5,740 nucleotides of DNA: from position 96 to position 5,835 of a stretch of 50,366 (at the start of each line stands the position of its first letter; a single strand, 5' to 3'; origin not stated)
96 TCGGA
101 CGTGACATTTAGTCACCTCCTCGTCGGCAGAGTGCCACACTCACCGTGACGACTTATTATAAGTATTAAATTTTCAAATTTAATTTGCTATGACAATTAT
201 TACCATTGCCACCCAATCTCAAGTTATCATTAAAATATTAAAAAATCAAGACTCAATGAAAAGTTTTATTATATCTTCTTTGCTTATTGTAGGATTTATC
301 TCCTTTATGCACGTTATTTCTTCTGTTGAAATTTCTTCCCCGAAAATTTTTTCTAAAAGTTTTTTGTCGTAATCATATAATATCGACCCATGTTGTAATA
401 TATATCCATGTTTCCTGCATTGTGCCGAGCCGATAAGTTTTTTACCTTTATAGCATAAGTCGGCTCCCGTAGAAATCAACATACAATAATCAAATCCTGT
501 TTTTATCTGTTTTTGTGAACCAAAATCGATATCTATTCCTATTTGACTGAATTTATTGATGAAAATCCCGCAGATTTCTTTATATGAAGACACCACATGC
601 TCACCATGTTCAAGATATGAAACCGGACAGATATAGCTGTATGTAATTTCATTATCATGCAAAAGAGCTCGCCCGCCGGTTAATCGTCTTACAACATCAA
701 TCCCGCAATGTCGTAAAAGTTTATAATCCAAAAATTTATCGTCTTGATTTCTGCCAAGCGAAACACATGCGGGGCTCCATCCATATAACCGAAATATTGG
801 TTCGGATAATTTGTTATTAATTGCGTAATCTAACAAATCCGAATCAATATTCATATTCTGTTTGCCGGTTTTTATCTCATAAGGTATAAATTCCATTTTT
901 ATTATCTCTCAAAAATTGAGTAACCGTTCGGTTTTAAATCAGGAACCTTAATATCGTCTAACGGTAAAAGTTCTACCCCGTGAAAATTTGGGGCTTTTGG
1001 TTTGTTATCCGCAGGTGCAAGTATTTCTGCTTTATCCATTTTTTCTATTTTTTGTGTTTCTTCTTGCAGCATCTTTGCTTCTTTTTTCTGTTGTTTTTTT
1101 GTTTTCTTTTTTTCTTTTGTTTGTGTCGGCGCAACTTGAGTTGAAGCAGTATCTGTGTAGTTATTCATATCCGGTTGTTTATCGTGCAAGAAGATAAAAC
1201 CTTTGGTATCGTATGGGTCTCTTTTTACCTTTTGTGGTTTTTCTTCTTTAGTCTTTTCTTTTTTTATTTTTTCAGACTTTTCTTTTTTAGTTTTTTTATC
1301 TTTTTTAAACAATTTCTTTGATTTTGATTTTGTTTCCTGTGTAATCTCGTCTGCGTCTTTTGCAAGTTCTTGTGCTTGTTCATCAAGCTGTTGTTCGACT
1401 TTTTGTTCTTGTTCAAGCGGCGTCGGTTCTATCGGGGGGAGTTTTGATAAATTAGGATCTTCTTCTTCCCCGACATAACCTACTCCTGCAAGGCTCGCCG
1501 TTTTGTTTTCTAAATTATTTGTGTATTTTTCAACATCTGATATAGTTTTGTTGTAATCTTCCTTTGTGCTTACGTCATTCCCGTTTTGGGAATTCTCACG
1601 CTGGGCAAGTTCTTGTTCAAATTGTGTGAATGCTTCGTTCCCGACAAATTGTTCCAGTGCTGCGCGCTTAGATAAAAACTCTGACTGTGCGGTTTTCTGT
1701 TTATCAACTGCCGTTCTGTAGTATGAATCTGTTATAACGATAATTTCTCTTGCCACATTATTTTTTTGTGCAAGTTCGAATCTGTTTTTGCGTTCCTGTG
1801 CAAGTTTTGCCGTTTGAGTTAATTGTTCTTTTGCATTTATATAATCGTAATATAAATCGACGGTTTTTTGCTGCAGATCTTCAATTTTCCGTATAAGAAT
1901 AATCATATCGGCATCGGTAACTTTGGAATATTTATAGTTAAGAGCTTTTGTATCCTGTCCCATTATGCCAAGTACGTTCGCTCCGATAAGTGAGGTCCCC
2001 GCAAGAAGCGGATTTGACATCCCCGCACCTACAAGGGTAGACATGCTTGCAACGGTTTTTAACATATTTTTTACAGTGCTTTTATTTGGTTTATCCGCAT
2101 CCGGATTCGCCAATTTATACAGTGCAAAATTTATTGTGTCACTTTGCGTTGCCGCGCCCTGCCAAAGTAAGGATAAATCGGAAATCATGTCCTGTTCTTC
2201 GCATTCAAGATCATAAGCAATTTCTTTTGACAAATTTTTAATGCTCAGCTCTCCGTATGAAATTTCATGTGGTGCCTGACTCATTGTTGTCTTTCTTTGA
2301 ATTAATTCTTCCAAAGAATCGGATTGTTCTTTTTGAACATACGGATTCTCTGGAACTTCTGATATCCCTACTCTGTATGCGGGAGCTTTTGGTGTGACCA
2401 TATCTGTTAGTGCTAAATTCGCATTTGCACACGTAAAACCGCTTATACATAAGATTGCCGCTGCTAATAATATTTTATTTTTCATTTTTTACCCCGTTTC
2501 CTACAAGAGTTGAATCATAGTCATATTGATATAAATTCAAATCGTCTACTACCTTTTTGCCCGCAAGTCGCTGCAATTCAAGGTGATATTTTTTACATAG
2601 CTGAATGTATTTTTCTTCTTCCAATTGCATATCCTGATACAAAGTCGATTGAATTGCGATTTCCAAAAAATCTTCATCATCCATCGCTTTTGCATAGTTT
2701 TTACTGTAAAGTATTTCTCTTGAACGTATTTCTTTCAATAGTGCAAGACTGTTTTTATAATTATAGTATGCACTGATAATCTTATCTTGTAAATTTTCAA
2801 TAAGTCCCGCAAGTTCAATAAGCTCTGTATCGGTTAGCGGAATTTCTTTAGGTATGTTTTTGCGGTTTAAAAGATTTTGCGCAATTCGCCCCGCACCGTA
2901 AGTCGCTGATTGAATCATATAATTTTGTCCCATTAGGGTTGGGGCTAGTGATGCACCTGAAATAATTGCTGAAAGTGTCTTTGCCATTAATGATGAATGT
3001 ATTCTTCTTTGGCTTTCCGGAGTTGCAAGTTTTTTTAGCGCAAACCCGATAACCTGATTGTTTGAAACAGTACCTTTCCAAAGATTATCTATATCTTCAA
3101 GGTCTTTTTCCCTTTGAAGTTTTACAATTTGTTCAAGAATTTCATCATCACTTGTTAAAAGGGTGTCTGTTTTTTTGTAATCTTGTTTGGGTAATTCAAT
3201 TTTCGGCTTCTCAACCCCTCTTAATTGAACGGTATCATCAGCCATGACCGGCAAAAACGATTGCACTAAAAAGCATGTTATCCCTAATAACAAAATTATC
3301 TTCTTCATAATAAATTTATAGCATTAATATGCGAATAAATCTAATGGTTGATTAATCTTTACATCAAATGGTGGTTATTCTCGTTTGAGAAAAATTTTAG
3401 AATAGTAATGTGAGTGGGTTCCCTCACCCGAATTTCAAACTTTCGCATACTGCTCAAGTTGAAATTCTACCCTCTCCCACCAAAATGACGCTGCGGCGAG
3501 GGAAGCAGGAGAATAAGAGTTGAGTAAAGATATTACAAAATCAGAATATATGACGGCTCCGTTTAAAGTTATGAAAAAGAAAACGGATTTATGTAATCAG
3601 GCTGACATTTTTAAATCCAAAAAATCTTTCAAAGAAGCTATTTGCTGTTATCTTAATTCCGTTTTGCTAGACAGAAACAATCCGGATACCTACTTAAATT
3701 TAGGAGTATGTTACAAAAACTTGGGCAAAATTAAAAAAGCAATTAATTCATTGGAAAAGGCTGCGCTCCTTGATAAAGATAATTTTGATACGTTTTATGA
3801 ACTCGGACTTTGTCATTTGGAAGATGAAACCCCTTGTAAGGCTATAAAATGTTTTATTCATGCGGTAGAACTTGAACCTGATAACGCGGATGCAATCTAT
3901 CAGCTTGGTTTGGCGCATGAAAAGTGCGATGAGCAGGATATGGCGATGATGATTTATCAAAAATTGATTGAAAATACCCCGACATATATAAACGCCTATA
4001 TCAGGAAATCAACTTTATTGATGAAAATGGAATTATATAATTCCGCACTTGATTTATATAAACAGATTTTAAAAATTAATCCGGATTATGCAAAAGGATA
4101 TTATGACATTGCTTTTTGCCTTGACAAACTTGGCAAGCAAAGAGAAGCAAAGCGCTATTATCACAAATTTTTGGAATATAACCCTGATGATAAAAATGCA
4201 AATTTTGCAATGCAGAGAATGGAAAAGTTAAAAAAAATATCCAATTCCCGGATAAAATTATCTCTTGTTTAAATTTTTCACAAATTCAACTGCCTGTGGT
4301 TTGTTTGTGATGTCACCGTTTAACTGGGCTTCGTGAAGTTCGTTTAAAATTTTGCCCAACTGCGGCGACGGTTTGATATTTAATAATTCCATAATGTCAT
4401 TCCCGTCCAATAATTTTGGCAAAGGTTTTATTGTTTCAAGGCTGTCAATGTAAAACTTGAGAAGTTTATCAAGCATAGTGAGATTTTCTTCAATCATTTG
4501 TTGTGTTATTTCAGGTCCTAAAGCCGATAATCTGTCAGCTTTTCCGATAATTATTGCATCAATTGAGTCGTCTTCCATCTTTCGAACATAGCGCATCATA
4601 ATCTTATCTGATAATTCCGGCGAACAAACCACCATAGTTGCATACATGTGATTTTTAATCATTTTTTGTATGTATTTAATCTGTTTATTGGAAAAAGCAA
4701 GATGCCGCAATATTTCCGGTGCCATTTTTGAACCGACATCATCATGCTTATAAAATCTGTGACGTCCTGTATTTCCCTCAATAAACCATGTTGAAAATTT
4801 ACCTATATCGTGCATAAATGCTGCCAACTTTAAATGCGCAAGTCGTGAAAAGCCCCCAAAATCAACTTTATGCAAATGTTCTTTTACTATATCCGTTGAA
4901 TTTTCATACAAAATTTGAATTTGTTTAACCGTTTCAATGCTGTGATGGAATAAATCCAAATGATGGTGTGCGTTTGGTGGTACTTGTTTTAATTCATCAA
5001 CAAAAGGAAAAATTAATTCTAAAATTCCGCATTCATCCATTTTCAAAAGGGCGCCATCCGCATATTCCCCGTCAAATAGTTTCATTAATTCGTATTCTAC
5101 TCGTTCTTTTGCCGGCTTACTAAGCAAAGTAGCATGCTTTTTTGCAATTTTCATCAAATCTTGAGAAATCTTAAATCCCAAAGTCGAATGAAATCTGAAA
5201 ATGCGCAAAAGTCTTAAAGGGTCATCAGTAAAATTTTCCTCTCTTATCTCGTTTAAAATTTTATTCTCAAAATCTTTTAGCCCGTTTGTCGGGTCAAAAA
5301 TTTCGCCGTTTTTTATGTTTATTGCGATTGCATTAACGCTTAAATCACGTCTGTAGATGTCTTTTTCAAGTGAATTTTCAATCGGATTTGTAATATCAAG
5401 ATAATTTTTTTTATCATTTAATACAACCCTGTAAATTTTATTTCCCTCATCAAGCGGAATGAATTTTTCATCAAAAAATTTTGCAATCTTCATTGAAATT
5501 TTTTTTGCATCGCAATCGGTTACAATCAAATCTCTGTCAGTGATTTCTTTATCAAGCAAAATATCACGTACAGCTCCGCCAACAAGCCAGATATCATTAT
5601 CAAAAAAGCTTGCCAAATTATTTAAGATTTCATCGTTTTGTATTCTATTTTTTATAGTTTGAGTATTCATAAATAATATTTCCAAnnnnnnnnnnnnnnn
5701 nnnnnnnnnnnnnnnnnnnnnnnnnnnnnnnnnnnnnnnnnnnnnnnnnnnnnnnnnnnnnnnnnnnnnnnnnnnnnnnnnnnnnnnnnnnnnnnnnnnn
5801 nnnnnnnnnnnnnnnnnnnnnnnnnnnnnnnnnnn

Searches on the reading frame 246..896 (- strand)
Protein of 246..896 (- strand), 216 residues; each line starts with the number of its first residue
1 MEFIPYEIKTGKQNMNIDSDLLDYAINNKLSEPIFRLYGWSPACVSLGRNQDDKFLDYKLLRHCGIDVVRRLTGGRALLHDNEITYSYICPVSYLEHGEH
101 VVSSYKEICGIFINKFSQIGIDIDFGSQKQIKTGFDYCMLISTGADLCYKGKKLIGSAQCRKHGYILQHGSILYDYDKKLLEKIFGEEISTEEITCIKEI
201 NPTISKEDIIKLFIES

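Call 8: search_protein_families(library=pfam, proteins=[window:246-896:-], max_evalue=0.001)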
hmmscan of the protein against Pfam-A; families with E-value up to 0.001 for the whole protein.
window:246-896:- (216 aa): 2 families
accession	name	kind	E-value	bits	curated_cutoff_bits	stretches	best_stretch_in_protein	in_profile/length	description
PF21948.1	LplA-B_cat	-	7.4e-30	104.8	27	1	13-215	4-197/200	Lipoyl protein ligase A/B catalytic domain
PF03099.24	BPL_LplA_LipB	-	2.2e-09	37.7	21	1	54-177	14-133/133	Biotin/lipoate A/B protein ligase family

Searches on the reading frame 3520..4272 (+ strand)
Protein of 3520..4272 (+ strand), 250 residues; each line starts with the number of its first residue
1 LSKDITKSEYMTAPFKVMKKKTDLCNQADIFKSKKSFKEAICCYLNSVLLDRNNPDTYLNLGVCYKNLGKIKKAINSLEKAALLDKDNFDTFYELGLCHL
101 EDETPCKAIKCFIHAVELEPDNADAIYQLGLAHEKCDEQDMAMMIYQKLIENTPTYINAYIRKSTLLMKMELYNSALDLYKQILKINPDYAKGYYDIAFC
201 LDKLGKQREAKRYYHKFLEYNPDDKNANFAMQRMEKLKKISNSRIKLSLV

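Call 8: search_protein_families(library=pfam, proteins=[window:3520-4272:+], max_evalue=0.001)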
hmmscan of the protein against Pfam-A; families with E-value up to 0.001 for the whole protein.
window:3520-4272:+ (250 aa): 22 families
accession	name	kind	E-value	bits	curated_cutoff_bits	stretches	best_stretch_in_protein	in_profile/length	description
PF13414.12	TPR_11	-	3.7e-26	91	26.8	3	29-69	2-42/42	TPR repeat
PF13181.12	TPR_8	-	9.1e-26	88.2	25.7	1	56-88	2-34/34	Tetratricopeptide repeat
PF13431.12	TPR_17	-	1.4e-24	84.7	24.4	3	43-75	1-33/34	Tetratricopeptide repeat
PF07719.23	TPR_2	-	4.3e-23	79.9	27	2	56-88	2-34/34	Tetratricopeptide repeat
PF00515.34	TPR_1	-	7.4e-23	79.8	27.8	2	55-88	1-34/34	Tetratricopeptide repeat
PF13371.12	TPR_9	-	1.2e-15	57.7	35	1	170-234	8-72/73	Tetratricopeptide repeat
PF13174.12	TPR_6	-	1.3e-15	57.3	26.3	0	194-223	3-32/33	Tetratricopeptide repeat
PF14559.12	TPR_19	-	5.8e-15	55.8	25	1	168-226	2-60/68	Tetratricopeptide repeat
PF13428.12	TPR_14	-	4.4e-12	45.9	23.5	0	124-163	2-41/44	Tetratricopeptide repeat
PF13424.12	TPR_12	-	1.7e-10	41.3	30.1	0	165-214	11-68/77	Tetratricopeptide repeat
PF13432.12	TPR_16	-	1.7e-08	35.2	32.7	0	67-103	9-45/65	Tetratricopeptide repeat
PF12895.13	ANAPC3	-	9.5e-08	32.7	27.2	0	35-110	3-77/82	Anaphase-promoting complex, cyclosome, subunit 3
PF13176.12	TPR_7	-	1.1e-07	31.8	27.9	0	57-88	1-32/36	Tetratricopeptide repeat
PF23914.1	TPR_CcmH_CycH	-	4.2e-07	30.4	42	0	53-151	48-149/158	Cytochrome c-type biogenesis protein H TPR domain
PF25062.1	ARM_TT21_N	-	1.4e-05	25.3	40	1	54-174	98-219/222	Tetratricopeptide repeat protein 21 N-terminal ARM repeat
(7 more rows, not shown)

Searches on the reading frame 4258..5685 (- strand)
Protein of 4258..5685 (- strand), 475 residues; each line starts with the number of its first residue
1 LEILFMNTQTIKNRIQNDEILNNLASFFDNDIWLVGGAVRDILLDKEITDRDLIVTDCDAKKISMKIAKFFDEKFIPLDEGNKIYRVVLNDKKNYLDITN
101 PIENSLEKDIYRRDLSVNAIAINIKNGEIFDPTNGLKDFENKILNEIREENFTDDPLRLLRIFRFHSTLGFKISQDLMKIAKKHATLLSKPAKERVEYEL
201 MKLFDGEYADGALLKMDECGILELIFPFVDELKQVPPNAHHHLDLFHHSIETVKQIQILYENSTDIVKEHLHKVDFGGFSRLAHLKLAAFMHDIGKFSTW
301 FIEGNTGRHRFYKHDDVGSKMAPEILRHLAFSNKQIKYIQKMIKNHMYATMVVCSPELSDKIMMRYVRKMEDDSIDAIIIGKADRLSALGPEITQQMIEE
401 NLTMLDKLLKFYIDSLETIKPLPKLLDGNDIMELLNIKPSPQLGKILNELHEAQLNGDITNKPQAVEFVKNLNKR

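Call 8: search_protein_families(library=pfam, proteins=[window:4258-5685:-], max_evalue=0.001)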
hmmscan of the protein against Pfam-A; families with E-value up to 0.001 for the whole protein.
window:4258-5685:- (475 aa): 4 families
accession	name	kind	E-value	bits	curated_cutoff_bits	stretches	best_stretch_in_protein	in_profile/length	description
PF01743.26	PolyA_pol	-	3.6e-19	69.8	23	1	32-144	1-125/126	Poly A polymerase head domain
PF12627.12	PolyA_pol_RNAbd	-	1.2e-11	44.6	22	1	170-231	1-62/64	Probable RNA and SrmB- binding site of polymerase A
PF13735.12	tRNA_NucTran2_2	-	4e-09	37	27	1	320-466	22-145/149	tRNA nucleotidyltransferase domain 2 putative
PF01966.28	HD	-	8.2e-09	36.2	22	1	246-388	2-115/116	HD domain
